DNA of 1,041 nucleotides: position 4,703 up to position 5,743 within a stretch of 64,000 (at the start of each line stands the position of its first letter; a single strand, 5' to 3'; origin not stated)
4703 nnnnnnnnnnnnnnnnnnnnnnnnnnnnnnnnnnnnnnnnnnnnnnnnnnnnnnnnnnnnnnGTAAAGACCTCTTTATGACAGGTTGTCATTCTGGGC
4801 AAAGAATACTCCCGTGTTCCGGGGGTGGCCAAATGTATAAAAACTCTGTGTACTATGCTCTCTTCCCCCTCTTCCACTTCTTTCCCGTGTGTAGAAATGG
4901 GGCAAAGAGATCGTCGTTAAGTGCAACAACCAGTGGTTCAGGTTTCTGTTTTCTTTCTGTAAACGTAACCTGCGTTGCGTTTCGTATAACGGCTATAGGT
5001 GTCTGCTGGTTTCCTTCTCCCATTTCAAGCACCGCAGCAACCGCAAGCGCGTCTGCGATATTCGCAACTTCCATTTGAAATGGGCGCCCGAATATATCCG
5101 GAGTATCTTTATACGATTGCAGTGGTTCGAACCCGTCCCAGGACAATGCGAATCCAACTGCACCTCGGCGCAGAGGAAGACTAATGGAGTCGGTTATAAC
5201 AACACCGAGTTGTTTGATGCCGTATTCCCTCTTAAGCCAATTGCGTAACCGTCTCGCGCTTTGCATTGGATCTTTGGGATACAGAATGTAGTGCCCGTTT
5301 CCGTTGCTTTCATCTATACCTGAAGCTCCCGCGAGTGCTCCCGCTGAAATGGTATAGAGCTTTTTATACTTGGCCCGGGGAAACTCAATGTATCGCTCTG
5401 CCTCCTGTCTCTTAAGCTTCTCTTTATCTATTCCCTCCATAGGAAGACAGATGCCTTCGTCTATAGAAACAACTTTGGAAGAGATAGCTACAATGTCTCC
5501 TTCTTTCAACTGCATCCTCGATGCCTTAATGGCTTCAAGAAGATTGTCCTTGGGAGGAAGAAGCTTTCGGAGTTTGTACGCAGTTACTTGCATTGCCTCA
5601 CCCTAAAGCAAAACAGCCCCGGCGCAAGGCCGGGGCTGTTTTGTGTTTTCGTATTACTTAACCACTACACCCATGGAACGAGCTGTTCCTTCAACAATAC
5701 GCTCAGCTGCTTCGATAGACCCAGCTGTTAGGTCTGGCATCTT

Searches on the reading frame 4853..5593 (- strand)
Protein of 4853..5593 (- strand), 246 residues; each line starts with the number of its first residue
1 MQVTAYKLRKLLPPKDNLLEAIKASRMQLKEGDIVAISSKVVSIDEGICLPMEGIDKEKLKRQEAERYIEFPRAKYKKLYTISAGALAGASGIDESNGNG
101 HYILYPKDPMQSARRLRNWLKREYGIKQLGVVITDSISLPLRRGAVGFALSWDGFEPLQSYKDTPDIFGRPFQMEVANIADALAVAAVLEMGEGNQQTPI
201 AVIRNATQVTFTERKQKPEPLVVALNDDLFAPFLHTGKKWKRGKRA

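Call 3: search_protein_families(library=pfam, proteins=[window:4853-5593:-], max_evalue=0.1)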
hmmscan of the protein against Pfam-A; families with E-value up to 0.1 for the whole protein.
window:4853-5593:- (246 aa): 1 family
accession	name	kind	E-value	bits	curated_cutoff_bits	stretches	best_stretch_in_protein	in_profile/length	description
PF01996.21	F420_ligase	-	2.5e-34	119.1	25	1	18-205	17-218/218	F420-0:Gamma-glutamyl ligase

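Call 4: search_protein_families(library=ncbifam, proteins=[window:4853-5593:-], max_evalue=0.1)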
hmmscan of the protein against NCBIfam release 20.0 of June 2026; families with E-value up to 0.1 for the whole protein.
window:4853-5593:- (246 aa): 5 families
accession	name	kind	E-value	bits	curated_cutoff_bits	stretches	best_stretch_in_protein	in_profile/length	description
TIGR04132.1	intra_fol_E_lig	hypoth_equivalog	1.1e-64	218.2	350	1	1-237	1-237/241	putative folate metabolism gamma-glutamate ligase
TIGR01916.1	F420_cofE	equivalog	2.3e-36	125.5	180.65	1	15-230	15-243/244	coenzyme F420-0:L-glutamate ligase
NF009809.0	PRK13293.1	equivalog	7.5e-34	117.2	274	2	84-230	99-243/253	coenzyme F420-0:L-glutamate ligase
NF009810.0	PRK13294.1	equivalog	4.1e-30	105.1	304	1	14-231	26-243/449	coenzyme F420-0:L-glutamate ligase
NF002120.0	PRK00960.1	equivalog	0.0066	15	611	1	23-128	112-216/518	serine--tRNA ligase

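Call 5: search_protein_families(library=padloc, proteins=[window:4853-5593:-], max_evalue=0.1)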
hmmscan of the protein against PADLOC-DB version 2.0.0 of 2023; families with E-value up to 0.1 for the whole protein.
window:4853-5593:- (246 aa): 0 families

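Call 6: search_protein_families(library=phrogs, proteins=[window:4853-5593:-], max_evalue=0.1)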
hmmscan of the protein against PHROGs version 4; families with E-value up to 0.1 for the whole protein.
window:4853-5593:- (246 aa): 0 families
